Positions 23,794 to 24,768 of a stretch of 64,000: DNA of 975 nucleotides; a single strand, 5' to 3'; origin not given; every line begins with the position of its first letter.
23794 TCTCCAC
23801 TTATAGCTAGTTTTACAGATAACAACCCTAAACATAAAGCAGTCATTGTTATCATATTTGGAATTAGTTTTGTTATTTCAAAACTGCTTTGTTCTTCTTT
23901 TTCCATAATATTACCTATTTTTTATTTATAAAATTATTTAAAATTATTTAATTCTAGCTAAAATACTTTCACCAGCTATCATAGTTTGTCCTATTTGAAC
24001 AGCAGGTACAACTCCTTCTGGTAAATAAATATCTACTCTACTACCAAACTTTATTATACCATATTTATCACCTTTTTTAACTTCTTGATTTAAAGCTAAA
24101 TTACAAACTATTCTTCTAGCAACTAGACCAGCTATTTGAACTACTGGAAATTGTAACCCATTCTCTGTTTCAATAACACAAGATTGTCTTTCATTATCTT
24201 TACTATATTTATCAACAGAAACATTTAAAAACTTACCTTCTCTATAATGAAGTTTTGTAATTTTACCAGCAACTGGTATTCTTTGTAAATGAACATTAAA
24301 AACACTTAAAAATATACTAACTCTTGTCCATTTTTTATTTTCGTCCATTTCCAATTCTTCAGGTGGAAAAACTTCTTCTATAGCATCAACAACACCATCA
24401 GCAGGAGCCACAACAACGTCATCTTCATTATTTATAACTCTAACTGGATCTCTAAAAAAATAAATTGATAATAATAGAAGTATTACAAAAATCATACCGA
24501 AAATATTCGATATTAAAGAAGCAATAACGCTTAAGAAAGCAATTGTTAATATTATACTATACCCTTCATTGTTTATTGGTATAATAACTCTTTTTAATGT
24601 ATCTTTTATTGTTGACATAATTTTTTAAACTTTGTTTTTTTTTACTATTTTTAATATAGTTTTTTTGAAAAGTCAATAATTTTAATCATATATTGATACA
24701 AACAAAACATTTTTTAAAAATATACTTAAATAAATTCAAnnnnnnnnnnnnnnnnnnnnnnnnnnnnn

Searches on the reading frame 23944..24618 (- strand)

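Call 10: search_protein_families(library=pfam, proteins=[window:23944-24618:-], max_evalue=0.0001)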
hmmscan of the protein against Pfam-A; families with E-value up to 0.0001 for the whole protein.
window:23944-24618:- (224 aa): 1 family
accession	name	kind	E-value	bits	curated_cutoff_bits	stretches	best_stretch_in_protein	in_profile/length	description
PF02666.20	PS_Dcarbxylase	-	1.3e-48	165.8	22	1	50-220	4-197/198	Phosphatidylserine decarboxylase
